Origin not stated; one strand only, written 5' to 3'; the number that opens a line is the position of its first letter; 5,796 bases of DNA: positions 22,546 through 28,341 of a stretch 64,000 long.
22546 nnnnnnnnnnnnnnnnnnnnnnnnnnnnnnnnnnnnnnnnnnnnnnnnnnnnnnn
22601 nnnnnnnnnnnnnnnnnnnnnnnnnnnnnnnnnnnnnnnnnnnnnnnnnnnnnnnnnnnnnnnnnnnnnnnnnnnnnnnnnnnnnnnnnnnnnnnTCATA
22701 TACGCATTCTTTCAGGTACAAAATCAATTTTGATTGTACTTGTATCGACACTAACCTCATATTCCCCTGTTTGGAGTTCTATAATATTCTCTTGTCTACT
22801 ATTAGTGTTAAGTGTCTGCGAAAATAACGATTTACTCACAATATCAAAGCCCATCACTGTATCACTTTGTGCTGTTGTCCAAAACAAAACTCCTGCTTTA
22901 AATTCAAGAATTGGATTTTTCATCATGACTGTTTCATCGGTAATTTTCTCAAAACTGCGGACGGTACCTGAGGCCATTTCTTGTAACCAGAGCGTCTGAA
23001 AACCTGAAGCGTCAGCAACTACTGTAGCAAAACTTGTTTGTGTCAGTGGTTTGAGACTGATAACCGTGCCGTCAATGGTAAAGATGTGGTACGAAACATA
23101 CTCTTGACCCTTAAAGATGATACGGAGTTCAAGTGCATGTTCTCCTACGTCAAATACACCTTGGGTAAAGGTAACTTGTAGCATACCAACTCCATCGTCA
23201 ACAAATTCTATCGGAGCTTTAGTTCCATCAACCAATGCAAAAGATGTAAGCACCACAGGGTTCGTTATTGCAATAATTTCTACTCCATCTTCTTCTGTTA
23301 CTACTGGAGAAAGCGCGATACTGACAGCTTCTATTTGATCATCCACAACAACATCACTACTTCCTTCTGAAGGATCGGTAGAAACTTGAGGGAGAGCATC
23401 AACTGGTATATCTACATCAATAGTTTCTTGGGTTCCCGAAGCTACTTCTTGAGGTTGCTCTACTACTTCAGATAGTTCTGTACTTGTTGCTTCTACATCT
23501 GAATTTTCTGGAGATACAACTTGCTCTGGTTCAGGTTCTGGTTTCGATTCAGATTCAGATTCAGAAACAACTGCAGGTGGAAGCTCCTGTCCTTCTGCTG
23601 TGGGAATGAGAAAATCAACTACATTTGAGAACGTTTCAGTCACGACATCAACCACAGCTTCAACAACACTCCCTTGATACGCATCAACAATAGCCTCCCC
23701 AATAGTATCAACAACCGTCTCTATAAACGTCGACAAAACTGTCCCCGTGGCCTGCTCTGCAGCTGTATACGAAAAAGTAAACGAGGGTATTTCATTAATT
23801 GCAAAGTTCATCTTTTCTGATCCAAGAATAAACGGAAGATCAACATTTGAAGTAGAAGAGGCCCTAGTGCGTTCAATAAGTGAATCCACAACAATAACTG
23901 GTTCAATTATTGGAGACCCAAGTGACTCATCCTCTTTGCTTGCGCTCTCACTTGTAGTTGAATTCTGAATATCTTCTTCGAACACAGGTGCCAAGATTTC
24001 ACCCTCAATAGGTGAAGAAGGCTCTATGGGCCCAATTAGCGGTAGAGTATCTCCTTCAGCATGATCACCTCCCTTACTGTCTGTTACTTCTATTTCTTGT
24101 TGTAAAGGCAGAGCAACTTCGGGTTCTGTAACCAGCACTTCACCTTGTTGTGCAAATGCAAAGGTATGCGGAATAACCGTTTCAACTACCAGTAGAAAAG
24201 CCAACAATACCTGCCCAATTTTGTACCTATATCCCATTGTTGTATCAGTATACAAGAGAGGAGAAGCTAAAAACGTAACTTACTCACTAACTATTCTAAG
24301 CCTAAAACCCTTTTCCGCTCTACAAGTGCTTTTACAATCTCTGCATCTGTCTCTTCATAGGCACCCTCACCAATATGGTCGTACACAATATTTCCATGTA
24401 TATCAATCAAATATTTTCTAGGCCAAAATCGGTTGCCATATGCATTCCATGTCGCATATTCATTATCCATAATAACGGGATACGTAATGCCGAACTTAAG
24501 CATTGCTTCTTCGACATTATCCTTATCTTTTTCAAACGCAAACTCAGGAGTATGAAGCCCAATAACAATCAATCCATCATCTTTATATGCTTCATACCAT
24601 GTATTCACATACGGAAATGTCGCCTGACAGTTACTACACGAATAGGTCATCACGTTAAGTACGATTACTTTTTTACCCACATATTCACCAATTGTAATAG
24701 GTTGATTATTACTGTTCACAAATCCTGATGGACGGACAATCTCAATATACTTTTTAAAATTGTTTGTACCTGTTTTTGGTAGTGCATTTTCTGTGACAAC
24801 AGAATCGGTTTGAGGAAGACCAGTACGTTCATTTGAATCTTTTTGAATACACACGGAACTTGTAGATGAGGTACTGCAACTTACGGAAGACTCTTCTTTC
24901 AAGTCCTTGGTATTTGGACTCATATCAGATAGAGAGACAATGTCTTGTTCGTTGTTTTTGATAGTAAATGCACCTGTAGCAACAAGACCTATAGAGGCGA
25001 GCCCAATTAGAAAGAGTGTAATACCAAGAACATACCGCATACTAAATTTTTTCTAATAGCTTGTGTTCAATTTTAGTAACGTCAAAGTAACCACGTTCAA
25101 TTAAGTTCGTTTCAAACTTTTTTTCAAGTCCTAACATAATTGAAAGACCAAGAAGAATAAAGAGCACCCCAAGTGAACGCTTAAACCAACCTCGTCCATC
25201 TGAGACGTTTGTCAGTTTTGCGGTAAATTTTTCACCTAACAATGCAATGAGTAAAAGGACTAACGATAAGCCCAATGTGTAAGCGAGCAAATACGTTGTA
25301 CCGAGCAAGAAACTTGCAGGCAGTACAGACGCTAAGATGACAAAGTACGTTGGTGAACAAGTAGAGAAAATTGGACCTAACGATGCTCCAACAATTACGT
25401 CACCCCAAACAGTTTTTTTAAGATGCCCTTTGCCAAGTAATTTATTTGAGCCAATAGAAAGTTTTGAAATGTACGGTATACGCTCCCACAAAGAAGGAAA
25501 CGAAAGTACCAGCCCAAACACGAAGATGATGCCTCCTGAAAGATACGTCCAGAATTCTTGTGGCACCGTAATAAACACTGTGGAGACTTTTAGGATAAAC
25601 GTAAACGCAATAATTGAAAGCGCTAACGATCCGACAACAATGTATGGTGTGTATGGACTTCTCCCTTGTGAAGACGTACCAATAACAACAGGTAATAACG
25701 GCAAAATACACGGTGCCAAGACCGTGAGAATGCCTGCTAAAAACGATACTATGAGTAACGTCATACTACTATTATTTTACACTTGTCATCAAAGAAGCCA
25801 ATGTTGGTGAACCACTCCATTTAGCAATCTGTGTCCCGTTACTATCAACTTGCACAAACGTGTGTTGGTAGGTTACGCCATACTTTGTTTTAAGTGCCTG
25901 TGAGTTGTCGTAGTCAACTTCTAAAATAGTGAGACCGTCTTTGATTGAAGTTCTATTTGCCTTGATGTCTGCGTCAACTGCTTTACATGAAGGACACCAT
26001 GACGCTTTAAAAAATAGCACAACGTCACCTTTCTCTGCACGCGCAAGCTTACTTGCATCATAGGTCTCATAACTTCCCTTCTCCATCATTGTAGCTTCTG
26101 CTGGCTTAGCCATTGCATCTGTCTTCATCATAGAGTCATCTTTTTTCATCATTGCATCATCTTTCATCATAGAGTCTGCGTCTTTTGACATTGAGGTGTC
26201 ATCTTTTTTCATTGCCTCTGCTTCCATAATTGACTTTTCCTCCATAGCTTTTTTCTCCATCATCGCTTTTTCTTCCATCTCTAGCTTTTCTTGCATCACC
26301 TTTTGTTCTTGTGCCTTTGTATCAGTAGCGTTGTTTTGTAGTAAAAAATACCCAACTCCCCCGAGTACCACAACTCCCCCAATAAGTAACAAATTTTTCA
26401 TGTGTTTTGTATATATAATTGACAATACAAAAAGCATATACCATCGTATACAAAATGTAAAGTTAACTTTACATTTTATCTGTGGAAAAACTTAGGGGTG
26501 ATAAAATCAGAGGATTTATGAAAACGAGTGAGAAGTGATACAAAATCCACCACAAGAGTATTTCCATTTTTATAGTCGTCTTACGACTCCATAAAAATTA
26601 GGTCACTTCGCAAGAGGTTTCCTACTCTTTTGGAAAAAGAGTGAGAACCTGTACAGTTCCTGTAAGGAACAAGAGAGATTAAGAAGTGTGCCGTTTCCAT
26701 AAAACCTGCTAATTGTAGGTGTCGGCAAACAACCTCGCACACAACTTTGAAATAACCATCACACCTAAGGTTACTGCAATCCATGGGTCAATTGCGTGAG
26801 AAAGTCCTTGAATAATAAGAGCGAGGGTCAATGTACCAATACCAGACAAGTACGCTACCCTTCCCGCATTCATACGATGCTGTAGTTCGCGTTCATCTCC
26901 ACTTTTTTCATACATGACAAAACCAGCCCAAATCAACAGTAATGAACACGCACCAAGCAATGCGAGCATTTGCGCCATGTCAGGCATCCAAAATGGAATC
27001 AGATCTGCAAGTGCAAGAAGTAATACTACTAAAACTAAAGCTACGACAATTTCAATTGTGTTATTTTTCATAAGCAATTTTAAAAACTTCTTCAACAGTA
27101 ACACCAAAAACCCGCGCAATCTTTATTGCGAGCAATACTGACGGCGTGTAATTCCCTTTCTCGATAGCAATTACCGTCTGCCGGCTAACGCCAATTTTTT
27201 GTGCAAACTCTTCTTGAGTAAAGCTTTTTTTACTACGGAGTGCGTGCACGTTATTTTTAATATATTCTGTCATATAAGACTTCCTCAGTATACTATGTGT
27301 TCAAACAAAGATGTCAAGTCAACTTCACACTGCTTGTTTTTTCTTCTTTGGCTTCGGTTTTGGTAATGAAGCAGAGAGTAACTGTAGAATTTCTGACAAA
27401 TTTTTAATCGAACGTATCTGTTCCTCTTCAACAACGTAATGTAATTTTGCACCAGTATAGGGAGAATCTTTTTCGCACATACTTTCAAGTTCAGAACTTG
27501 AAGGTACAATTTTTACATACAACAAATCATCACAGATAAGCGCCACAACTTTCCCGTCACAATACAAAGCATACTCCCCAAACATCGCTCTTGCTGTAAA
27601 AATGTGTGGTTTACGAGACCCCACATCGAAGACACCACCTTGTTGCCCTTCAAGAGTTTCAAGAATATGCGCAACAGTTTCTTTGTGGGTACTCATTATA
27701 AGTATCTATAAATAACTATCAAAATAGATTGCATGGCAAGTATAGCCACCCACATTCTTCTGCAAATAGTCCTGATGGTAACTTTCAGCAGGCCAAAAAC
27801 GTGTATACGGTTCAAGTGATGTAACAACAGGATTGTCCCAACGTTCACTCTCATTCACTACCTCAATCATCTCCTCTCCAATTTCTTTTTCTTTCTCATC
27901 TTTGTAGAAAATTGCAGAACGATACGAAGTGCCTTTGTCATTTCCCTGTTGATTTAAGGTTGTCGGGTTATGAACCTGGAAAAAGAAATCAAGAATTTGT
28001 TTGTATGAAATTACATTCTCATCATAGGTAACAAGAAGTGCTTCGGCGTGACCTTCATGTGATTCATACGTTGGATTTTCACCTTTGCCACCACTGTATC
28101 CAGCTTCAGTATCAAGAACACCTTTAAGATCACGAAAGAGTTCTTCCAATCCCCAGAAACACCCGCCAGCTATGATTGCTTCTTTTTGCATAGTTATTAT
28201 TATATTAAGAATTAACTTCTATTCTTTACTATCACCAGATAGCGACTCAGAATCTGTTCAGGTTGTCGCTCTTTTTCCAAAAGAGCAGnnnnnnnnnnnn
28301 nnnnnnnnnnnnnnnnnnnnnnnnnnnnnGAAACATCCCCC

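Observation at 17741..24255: Pilus/adhesin operon: pilin, minor pilin-like protein, a 1310-aa protein built from two ~550-aa repeats, and an acidic secreted protein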

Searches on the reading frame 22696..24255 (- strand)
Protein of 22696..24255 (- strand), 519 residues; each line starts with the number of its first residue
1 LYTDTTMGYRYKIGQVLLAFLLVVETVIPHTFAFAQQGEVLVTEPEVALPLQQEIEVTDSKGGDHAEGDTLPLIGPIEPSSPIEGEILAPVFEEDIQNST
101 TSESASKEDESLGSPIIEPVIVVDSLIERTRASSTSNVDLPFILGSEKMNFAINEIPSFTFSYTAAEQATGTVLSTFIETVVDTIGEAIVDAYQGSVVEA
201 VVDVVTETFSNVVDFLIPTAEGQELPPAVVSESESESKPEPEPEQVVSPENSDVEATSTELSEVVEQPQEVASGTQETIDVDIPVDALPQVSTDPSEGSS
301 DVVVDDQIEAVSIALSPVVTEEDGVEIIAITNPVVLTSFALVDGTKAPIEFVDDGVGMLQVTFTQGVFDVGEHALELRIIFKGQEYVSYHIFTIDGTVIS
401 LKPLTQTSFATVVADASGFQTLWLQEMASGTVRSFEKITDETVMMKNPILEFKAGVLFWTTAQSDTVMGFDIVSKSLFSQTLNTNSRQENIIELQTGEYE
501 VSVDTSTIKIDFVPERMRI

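Call 4: search_protein_families(library=pfam, proteins=[window:22696-24255:-], max_evalue=1)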
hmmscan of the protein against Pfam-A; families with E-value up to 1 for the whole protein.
window:22696-24255:- (519 aa): 1 family
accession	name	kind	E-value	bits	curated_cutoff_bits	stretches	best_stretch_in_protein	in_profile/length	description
PF23981.1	DUF7305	-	0.012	15.9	27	1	231-310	6-82/185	Domain of unknown function (DUF7305)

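Call 78: search_protein_families(library=ncbifam, proteins=[window:22696-24255:-], max_evalue=0.1)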
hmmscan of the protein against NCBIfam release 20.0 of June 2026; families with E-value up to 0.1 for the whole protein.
window:22696-24255:- (519 aa): 0 families

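Call 94: find_homologous_proteins(query=window:22696-24255:-, max_evalue=0.001)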
Query window:22696-24255:- (519 aa): 2 proteins with E <= 0.001 among 8000 candidates.
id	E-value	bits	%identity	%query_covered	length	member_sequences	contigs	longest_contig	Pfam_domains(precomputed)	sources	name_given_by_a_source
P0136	3.6e-69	252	35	96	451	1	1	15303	-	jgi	jgi:hypothetical protein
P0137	2.4e-50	190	37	75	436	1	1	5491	-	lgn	-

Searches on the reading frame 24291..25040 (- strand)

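Call 11: search_protein_families(library=pfam, proteins=[window:24291-25040:-], max_evalue=0.01)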
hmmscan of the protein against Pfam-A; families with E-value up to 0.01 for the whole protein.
window:24291-25040:- (249 aa): 4 families
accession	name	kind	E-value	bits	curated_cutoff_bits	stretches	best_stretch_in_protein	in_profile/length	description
PF08534.16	Redoxin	-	2.2e-14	53.9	26.6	1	108-232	14-141/148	Redoxin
PF00578.27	AhpC-TSA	-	2.6e-10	40.7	26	1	109-220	12-123/124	AhpC/TSA family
PF00255.25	GSHPx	-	1.5e-05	25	27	1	109-177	8-74/108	Glutathione peroxidase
PF13905.12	Thioredoxin_8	-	0.0022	18.7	27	1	124-218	2-94/94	Thioredoxin-like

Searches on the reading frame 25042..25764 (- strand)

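Call 11: search_protein_families(library=pfam, proteins=[window:25042-25764:-], max_evalue=0.01)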
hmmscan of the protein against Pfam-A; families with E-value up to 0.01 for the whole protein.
window:25042-25764:- (240 aa): 2 families
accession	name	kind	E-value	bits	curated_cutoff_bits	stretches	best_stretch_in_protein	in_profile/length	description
PF13386.12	DsbD_2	-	1.5e-06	28.7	24.9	1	9-207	4-198/199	Cytochrome C biogenesis protein transmembrane region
PF02683.22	DsbD_TM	-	0.0018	18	27.1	0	3-187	4-195/219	Cytochrome C biogenesis protein transmembrane domain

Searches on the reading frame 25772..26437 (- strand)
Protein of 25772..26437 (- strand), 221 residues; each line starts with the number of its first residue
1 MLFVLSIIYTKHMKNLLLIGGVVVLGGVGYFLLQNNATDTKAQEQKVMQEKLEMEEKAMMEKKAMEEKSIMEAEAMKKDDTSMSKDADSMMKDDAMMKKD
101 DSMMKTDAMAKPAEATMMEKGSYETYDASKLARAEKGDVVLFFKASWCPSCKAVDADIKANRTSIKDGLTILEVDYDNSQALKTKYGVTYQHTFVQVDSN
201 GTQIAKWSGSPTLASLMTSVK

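Call 11: search_protein_families(library=pfam, proteins=[window:25772-26437:-], max_evalue=0.01)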
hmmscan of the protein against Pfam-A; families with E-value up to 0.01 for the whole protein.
window:25772-26437:- (221 aa): 6 families
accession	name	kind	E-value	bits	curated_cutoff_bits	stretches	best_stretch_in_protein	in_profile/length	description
PF00085.26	Thioredoxin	-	1.7e-11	44.5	23.5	1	133-220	16-101/103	Thioredoxin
PF13899.12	Thioredoxin_7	-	3e-05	24.5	27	1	128-181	9-65/83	Thioredoxin-like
PF13905.12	Thioredoxin_8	-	4.6e-05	24.1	27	1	139-180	4-47/94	Thioredoxin-like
PF00578.27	AhpC-TSA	-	9.6e-05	22.8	26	1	115-183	7-74/124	AhpC/TSA family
PF05768.20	Glrx-like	-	0.00021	22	26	1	139-193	2-53/77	Glutaredoxin-like domain (DUF836)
PF13098.12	Thioredoxin_2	-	0.00033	21.4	27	1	133-197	2-82/104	Thioredoxin-like domain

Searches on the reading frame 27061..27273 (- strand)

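Call 11: search_protein_families(library=pfam, proteins=[window:27061-27273:-], max_evalue=0.01)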
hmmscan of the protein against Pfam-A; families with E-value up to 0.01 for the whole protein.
window:27061-27273:- (70 aa): 8 families
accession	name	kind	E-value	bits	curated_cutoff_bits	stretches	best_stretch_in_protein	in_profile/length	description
PF01381.28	HTH_3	-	1e-15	57.9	23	1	11-62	3-54/55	Helix-turn-helix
PF12844.13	HTH_19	-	2.3e-09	37.4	30.2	1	10-65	5-60/64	Helix-turn-helix domain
PF13560.12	HTH_31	-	1.2e-07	32.4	27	1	10-63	7-61/64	Helix-turn-helix domain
PF13443.12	HTH_26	-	1.6e-05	25.5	22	1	12-65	5-59/63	Cro/C1-type HTH DNA-binding domain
PF08279.18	HTH_11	-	0.00022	21.5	25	1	11-35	8-33/55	HTH domain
PF13413.12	HTH_25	-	0.001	19.3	24.6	1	11-42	4-35/62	Helix-turn-helix domain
PF04545.22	Sigma70_r4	-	0.0013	18.6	24.1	0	13-39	16-42/50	Sigma-70, region 4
PF13545.12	HTH_Crp_2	-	0.0031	17.9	27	0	17-35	22-40/70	Crp-like helix-turn-helix domain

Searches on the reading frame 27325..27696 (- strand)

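Call 11: search_protein_families(library=pfam, proteins=[window:27325-27696:-], max_evalue=0.01)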
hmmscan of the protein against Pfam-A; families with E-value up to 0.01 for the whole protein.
window:27325-27696:- (123 aa): 1 family
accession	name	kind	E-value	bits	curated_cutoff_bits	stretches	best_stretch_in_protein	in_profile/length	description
PF04993.18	TfoX_N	-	1.9e-09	37.9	30.1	1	34-69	10-45/91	TfoX N-terminal domain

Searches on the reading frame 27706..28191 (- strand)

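Call 36: search_protein_families(library=pfam, proteins=[window:27706-28191:-], max_evalue=0.001)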
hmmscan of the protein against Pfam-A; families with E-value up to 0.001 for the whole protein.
window:27706-28191:- (161 aa): 1 family
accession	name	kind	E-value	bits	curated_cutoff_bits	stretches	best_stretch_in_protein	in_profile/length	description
PF01625.27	PMSR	-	5.1e-59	199.3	23.7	1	4-151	1-152/153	Peptide methionine sulfoxide reductase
